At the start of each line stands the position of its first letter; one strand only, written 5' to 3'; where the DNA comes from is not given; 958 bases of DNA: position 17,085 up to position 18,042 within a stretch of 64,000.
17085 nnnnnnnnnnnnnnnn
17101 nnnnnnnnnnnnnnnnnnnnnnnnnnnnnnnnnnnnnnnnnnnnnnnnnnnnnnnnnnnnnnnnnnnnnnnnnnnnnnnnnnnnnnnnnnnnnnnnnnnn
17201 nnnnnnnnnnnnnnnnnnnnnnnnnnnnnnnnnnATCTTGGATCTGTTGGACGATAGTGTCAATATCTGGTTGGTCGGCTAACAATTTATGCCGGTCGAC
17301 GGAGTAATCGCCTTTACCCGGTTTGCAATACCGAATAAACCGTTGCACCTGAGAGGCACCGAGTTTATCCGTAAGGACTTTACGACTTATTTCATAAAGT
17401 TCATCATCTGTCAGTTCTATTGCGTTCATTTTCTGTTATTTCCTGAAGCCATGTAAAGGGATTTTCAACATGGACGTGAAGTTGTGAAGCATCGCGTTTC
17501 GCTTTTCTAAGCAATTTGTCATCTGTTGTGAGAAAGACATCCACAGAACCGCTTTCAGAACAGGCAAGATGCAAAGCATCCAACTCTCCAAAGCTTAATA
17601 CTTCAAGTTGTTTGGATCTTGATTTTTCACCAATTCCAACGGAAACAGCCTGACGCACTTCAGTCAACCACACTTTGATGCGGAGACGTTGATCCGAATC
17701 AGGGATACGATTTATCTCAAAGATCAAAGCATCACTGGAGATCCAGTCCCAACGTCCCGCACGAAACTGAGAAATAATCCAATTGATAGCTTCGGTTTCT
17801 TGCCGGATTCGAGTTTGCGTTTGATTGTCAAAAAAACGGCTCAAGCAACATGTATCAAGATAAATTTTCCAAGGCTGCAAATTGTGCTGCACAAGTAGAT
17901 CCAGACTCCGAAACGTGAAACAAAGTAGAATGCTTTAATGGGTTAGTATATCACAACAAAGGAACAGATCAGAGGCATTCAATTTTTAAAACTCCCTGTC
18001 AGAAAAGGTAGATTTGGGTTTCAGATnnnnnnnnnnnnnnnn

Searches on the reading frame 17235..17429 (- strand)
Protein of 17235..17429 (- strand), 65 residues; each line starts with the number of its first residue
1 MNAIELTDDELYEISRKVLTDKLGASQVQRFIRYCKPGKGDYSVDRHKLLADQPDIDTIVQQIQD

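Call 81: search_protein_families(library=pfam, alignment_id=A6, max_evalue=10)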
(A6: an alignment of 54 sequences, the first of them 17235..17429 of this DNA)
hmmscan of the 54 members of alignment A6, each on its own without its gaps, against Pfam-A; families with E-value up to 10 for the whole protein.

A. member 1, window:17235-17429:- (65 aa): 0 families

B. families by the number of members that match (of 54 scanned): 21 families
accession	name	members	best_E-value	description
PF25480.1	DUF7904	1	0.0064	Domain of unknown function (DUF7904)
PF09598.15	Stm1_N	1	0.012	Stm1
PF01035.26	DNA_binding_1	1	0.016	6-O-methylguanine DNA methyltransferase, DNA binding domain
PF10025.14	DUF2267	1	0.042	Uncharacterized conserved protein (DUF2267)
PF04659.18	Arch_fla_DE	1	0.057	Archaeal flagella protein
PF22015.1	OSBS_N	1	0.093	O-succinylbenzoate synthase, N-terminal domain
PF08621.15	RPAP1_N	1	0.096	RPAP1-like, N-terminal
PF19635.4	DUF6138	1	0.1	Family of unknown function (DUF6138)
PF03902.18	Gal4_dimer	1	0.11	Gal4-like dimerisation domain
PF13259.11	clamp_Gag1-like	1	0.11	Gag1-like, clamp domain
PF18330.7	Lig_C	1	0.12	Ligase Pab1020 C-terminal region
PF20142.4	Scaffold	1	0.13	Scaffold domain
PF05412.18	Peptidase_C33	1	0.13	Equine arterivirus Nsp2-type cysteine proteinase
PF08069.17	Ribosomal_S13_N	1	0.13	Ribosomal S13/S15 N-terminal domain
PF06048.17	DUF927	1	0.14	Domain of unknown function (DUF927)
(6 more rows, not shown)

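Call 82: search_solved_structures(query=A6, max_evalue=10)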
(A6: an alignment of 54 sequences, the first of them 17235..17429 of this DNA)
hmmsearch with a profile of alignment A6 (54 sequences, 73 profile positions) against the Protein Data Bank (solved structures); distinct sequences matched with E-value up to 10: 15.
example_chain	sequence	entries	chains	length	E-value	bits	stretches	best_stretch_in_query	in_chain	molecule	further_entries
9myj_B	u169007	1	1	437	0.15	14.9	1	31-47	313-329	Lipoprotein, putative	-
9p6h_B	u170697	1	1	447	0.15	14.8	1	31-47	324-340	Lipoprotein, putative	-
9mzu_A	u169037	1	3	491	0.17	14.6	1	31-47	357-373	PorK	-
9ots_A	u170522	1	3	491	0.17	14.6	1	31-47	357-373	Por secretion system protein porK/gldK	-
8fgw_A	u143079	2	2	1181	0.17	14.6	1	32-52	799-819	WD repeat-containing protein 35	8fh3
8bbe_E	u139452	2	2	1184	0.18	14.6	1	32-52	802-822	WD repeat-containing protein 35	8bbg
2sxl_A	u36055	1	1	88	0.35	13.7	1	13-39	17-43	SEX-LETHAL PROTEIN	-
6z1p_AH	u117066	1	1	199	0.49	13.2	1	34-63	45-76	mL40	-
7bm6_A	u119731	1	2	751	0.6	12.9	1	12-52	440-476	Alginate lyase, family PL17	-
7bjt_A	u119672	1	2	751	0.6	12.9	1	12-52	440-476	Alginate lyase, family PL17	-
1b7f_A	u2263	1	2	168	0.9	12.4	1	14-39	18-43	PROTEIN (SXL-LETHAL PROTEIN)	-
9g8u_B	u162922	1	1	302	0.91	12.3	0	41-60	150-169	Lipase chaperone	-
4qqb_A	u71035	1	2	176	1.1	12.1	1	14-39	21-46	Protein sex-lethal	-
3sxl_A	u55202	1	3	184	1.1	12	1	14-39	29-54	PROTEIN (SEX-LETHAL)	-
9u78_A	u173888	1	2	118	2.3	11.1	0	47-65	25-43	Single Chain Protein of De Novo Designed Helix Bundles-4EH2 with KDPV Loop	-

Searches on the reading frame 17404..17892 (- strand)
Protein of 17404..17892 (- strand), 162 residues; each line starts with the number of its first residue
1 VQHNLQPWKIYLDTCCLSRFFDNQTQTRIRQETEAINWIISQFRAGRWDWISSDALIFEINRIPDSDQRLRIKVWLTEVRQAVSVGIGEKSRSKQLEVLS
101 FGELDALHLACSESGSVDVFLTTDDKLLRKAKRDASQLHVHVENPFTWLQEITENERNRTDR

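Call 3: search_protein_families(library=pfam, proteins=[window:17404-17892:-], max_evalue=0.1)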
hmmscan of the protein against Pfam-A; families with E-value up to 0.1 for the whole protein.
window:17404-17892:- (162 aa): 1 family
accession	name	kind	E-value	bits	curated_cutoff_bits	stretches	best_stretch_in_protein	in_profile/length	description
PF01850.27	PIN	-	6.1e-05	24.1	23.6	1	10-132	1-119/120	PIN domain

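Call 4: search_protein_families(library=ncbifam, proteins=[window:17404-17892:-], max_evalue=0.1)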
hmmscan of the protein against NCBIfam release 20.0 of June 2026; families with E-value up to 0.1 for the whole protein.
window:17404-17892:- (162 aa): 0 families

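Call 8: find_homologous_proteins(query=window:17404-17892:-, max_evalue=0.001)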
Query window:17404-17892:- (162 aa): 896 proteins with E <= 0.001 among 918 candidates; the best 120 are listed.
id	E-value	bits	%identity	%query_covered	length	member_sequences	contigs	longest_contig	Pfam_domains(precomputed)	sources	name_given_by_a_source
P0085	2.0e-96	338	94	100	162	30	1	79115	-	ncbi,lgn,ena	-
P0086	1.2e-91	323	91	100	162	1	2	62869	-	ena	-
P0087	9.8e-82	291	80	100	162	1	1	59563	-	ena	-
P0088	5.4e-78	278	78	100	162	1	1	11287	-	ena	-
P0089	2.1e-72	260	75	97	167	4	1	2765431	-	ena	-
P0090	8.1e-72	258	73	100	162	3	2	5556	-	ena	-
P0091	2.7e-71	257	74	97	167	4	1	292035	-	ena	-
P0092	1.9e-70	254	73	100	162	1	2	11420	-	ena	-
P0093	1.2e-69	251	71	100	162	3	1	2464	-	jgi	jgi:hypothetical protein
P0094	1.7e-69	251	70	100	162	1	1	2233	-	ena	-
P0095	2.9e-68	247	68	100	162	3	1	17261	PF01850.28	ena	-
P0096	9.8e-68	245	74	95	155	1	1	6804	-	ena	-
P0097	2.1e-67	244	73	95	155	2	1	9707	-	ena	-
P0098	5.6e-67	243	71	100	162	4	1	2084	-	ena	-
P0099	9.4e-67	242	70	100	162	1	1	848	-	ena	-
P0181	9.3e-50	187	57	98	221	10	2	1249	-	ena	-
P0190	4.3e-49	184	57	98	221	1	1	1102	PF01850.28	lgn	-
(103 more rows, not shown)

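Call 20: find_related_loci(query=A1, collection=genome_contigs, flank=3000)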
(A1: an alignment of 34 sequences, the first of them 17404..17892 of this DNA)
Query A1 (162 aa) in genome_contigs; peptide patterns used: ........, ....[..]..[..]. (x = any residue, [..] = any of these).
599 stretches matched a pattern (row limit reached: there are more); 487 encode a relative of the query (tblastn E <= 1e-3); the best 80 are kept; 80 distinct loci.
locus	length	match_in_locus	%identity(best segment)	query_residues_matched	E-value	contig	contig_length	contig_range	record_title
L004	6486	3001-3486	93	1-162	2e-100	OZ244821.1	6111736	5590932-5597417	MAG: Candidatus Poribacteria bacterium isolate f8e195d4-717b-4ac2-aaf5-fcbd41c48ae0 genome assembly, chromosome: 1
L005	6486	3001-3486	90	1-162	2e-96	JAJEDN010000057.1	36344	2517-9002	MAG: Candidatus Poribacteria bacterium isolate p16x33bins.23 k141_804473, whole genome shotgun sequence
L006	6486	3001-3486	70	1-162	2e-72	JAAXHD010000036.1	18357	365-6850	MAG: Candidatus Poribacteria bacterium isolate Plut_88880 unfiltered_Plut_88880_genomic_contig_372982, whole genome shot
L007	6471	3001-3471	70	6-162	2e-70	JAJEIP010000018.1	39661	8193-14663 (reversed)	MAG: Candidatus Poribacteria bacterium isolate p16x65bins.2 k141_45466, whole genome shotgun sequence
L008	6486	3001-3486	66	1-162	4e-69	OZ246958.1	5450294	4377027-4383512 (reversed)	MAG: Candidatus Poribacteria bacterium isolate eb1091dc-daf2-4aeb-812c-2eaa76c9e045 genome assembly, chromosome: 1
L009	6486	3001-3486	60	1-162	4e-63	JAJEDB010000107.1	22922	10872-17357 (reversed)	MAG: Candidatus Poribacteria bacterium isolate jk18xAbins.50 k141_835771, whole genome shotgun sequence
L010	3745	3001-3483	61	1-162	3e-61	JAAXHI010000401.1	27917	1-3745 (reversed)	MAG: Candidatus Poribacteria bacterium isolate Plut_88885 unfiltered_Plut_88885_genomic_contig_293599, whole genome shot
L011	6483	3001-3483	61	1-161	7e-61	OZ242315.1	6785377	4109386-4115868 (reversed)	MAG: Candidatus Poribacteria bacterium isolate 55818b94-eea9-47de-9476-a843df335cd7 genome assembly, chromosome: 1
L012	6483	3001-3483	58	1-162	5e-60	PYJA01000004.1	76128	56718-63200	MAG: Candidatus Poribacteria bacterium isolate PCPOR2a Ga0207197_1004, whole genome shotgun sequence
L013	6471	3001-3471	61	6-162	2e-59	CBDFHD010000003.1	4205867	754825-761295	MAG: Candidatus Poribacteria bacterium isolate 3ddb7f14-4d05-4080-9b3f-f5d75a2c5508 genome assembly, contig: contig_3, w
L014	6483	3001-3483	57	1-162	3e-58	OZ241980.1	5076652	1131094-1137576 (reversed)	MAG: Candidatus Poribacteria bacterium isolate addb8a48-e40a-4d5d-92e9-c4632a5e54a8 genome assembly, chromosome: 1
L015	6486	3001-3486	60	1-162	3e-58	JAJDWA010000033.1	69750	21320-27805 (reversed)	MAG: Candidatus Poribacteria bacterium isolate jk18x22bins.76 k141_801978, whole genome shotgun sequence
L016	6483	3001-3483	57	1-162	9e-58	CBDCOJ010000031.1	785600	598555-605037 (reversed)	MAG: Candidatus Poribacteria bacterium isolate dbd3b75f-bfae-4d18-bb17-8f704a16f2b4 genome assembly, contig: contig_31,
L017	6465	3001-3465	58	8-162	9e-56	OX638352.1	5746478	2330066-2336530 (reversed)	MAG: uncultured Poribacteria bacterium isolate 319d9eaa-e5ea-4d6b-972a-5b23a2ce0867 genome assembly, chromosome: 1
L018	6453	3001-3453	57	1-151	6e-56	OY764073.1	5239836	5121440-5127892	MAG: Candidatus Poribacteria bacterium isolate c0dbee2e-4153-42cb-9392-5991059e4d04 genome assembly, chromosome: 1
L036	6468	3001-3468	53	1-156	4e-52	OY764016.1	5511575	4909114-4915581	MAG: Candidatus Poribacteria bacterium isolate 9fae2ea3-c9b7-404b-9456-b4c0b6541956 genome assembly, chromosome: 1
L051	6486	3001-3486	51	1-162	1e-50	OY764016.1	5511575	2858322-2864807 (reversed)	MAG: Candidatus Poribacteria bacterium isolate 9fae2ea3-c9b7-404b-9456-b4c0b6541956 genome assembly, chromosome: 1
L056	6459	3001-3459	56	9-161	3e-50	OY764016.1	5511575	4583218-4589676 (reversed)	MAG: Candidatus Poribacteria bacterium isolate 9fae2ea3-c9b7-404b-9456-b4c0b6541956 genome assembly, chromosome: 1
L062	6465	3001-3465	55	4-156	4e-50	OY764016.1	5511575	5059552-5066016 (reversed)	MAG: Candidatus Poribacteria bacterium isolate 9fae2ea3-c9b7-404b-9456-b4c0b6541956 genome assembly, chromosome: 1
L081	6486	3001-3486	51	1-162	5e-48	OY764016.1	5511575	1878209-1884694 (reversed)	MAG: Candidatus Poribacteria bacterium isolate 9fae2ea3-c9b7-404b-9456-b4c0b6541956 genome assembly, chromosome: 1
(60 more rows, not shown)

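Call 31: search_solved_structures(query=A1, max_evalue=1, show_alignments=2)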
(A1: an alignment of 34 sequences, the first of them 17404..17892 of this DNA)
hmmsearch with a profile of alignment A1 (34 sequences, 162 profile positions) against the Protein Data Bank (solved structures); distinct sequences matched with E-value up to 1: 0.

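Call 36: search_protein_families(library=padloc, proteins=[window:17404-17892:-], max_evalue=0.01)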
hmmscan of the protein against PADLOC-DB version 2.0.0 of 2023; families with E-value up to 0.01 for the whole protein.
window:17404-17892:- (162 aa): 1 family
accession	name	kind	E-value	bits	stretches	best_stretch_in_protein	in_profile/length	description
PDLC04421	PDC-M11A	-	0.00026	17.8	1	11-153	4-147/486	-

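Call 48: find_homologous_proteins(query=P0181, max_evalue=1e-10)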
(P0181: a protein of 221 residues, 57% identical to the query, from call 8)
Query P0181 (221 aa): 1063 proteins with E <= 1e-10 among 1257 candidates; the best 120 are listed.
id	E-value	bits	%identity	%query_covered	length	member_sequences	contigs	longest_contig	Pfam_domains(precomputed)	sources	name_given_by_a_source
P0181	1.1e-143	494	100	100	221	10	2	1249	-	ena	-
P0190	1.7e-127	441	89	100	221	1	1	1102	PF01850.28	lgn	-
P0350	1.7e-72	262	57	95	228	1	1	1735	-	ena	-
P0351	2.5e-72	261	57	99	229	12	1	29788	PF01850.28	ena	-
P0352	2.3e-69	251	57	95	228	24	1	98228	PF01850.28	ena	-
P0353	6.2e-68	247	56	95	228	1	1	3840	PF01850.28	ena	-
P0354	5.5e-67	244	54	97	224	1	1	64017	PF01850.28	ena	-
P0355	3.9e-66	241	56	95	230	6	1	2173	PF01850.28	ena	-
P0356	5.0e-66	240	55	95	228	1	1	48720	PF01850.28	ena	-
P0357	1.4e-64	236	54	95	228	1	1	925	PF01850.28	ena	-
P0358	1.7e-62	229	52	95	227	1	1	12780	PF01850.28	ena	-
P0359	3.0e-59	218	50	53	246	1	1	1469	PF01850.28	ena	-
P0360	9.8e-54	200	63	67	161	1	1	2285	PF01850.28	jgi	jgi:predicted nucleic acid-binding protein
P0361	1.7e-53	199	59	70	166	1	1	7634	PF01850.28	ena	-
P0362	3.0e-53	199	59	70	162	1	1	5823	-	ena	-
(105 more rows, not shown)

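Call 59: predict_structure(alignment_id=A4)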
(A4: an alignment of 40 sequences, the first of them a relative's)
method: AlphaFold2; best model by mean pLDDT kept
length: 221 residues; sequences in the alignment: 40
mean_pLDDT: 83.9   pTM: 0.83
mean pLDDT of the five models: 83.9, 83.8, 82.0, 80.3, 79.1
residues with pLDDT >= 90: 113; 70-90: 68; 50-70: 29; < 50: 11
segments of 3 or more residues with pLDDT < 50: 1-4, 157-163
pLDDT, mean of each block of 10 residues (from residue 1): 65 91 84 91 86 94 86 90 94 96 96 97 94 95 94 59 52 77 67 64 89 87 73
secondary structure, 60 per line:
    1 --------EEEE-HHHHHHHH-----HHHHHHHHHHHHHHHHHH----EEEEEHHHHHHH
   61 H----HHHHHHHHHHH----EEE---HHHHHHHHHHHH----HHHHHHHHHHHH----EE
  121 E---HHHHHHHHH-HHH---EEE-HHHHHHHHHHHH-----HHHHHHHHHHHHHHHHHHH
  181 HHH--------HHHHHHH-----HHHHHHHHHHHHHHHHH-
elements in order: E9-12 H14-21 H27-44 E49-53 H54-61 H66-76 E81-83 H87-98 H103-114 E119-121 H125-133 E141-143 H145-156 H162-183 H192-198 H204-220

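Call 62: fold_search(model_id=the predicted structure, library=pdb)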
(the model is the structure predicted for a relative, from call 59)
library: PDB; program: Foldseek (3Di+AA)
matches with E <= 10: 686; with E <= 0.001: 0
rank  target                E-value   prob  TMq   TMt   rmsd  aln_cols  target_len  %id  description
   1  5ecw_A                1.2e-03  1.00  0.43  0.67   3.7       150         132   15  Structure of the Shigella flexneri VapC mutant D7A (released 2016-02-17)
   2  5h4g_A                1.6e-03  1.00  0.44  0.62   5.2       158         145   12  Structure of PIN-domain protein (VapC4 toxin) from Pyrococcus horikoshii determined at 1.77 A resolution (released 2016-11-23)
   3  3h87_A                2.0e-03  1.00  0.41  0.62   4.9       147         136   18  Rv0301 Rv0300 Toxin Antitoxin Complex from Mycobacterium tuberculosis (released 2009-05-05)
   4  6a7v_A                2.1e-03  1.00  0.47  0.74   2.9       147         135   14  Crystal structure of Mycobacterium tuberculosis VapBC11 toxin-antitoxin complex (released 2018-10-10)
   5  5h4g_B                2.1e-03  1.00  0.42  0.63   5.0       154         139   14  Structure of PIN-domain protein (VapC4 toxin) from Pyrococcus horikoshii determined at 1.77 A resolution (released 2016-11-23)
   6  6a7v_G                2.1e-03  1.00  0.44  0.66   4.0       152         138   15  Crystal structure of Mycobacterium tuberculosis VapBC11 toxin-antitoxin complex (released 2018-10-10)
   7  5ed0_A                2.2e-03  1.00  0.43  0.66   3.8       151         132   14  Structure of the Shigella flexneri VapC mutant D7N (released 2016-02-17)
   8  1v96_A                2.4e-03  1.00  0.43  0.60   5.2       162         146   14  Crystal structure of hypothetical protein of unknown function from pyrococcus horikoshii OT3 (released 2005-02-01)
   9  5ecd_A                2.9e-03  1.00  0.43  0.66   3.7       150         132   14  Structure of the Shigella flexneri VapC mutant D98N crystal form 1 (released 2016-02-17)
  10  6a7v_C                3.2e-03  1.00  0.44  0.65   4.1       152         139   15  Crystal structure of Mycobacterium tuberculosis VapBC11 toxin-antitoxin complex (released 2018-10-10)
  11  5sv2                  3.4e-03  1.00  0.43  0.65   3.9       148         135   14  Toxin VapC21 from Mycobacterium tuberculosis (released 2016-09-14)
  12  3h87_B                3.8e-03  1.00  0.42  0.64   4.6       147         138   18  Rv0301 Rv0300 Toxin Antitoxin Complex from Mycobacterium tuberculosis (released 2009-05-05)
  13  9h6a_A                5.3e-03  1.00  0.40  0.61   4.3       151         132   14  Crystal structure of the E. coli F-plasmid VapBC toxin-antitoxin complex (released 2024-12-18)
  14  3tnd_A                5.9e-03  1.00  0.42  0.65   3.7       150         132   15  Crystal structure of Shigella flexneri VapBC toxin-antitoxin complex (released 2011-11-02)
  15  6ifc_A                7.3e-03  1.00  0.41  0.63   4.1       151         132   14  Crystal structure of VapBC from Salmonella typhimurium (released 2020-01-29)
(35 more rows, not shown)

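Call 72: find_related_loci(query=A1, collection=viral_contigs, flank=3000)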
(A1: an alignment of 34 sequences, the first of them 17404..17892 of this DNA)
Query A1 (162 aa) in viral_contigs; peptide patterns used: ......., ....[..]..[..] (x = any residue, [..] = any of these).
31 stretches matched a pattern, but none encodes a relative of the query by tblastn (E <= 1e-3).

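Call 75: search_protein_families(library=pfam, proteins=[L006:4784-6121:+, L008:2291-2977:+, L008:1860-2285:+, L007:5596-6225:+, L004:5229-5756:+], max_evalue=0.001)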
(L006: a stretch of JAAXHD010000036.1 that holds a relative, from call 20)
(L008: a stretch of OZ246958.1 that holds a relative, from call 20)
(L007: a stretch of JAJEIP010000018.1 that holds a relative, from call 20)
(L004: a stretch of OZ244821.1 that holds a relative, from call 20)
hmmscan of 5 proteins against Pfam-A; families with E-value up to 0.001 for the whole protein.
L006:4784-6121:+ (445 aa): 1 family
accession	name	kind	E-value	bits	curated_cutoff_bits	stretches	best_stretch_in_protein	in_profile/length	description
PF01555.25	N6_N4_Mtase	-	8.2e-14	52.5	26.7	1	20-102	137-216/221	DNA methylase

L008:2291-2977:+ (228 aa): 1 family
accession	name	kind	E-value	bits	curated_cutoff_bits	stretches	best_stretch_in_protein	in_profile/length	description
PF18643.7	RE_BsaWI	-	6.5e-30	103.7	26.2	1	93-198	2-105/105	BsaWI restriction endonuclease type 2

L008:1860-2285:+ (141 aa): 1 family
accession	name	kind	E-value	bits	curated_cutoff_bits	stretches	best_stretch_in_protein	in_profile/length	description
PF18643.7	RE_BsaWI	-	5e-34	117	26.2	1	10-113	3-105/105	BsaWI restriction endonuclease type 2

L007:5596-6225:+ (209 aa): 2 families
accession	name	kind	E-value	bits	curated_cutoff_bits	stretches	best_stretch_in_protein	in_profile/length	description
PF04313.20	HSDR_N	-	2.4e-10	41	25.1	1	70-132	119-190/198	Type I restriction enzyme R protein N terminus (HSDR_N)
PF13588.12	HSDR_N_2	-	2.5e-06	28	25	1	75-129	37-91/110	Type I restriction enzyme R protein N terminus (HSDR_N)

L004:5229-5756:+ (175 aa): 2 families
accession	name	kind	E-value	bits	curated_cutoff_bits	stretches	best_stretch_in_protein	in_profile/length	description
PF05565.16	Sipho_Gp157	-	1.1e-19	71.4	28.6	1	15-172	4-161/162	Siphovirus Gp157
PF19064.5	DUF5760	-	0.00051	20.6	27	1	84-124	1-41/86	Family of unknown function (DUF5760)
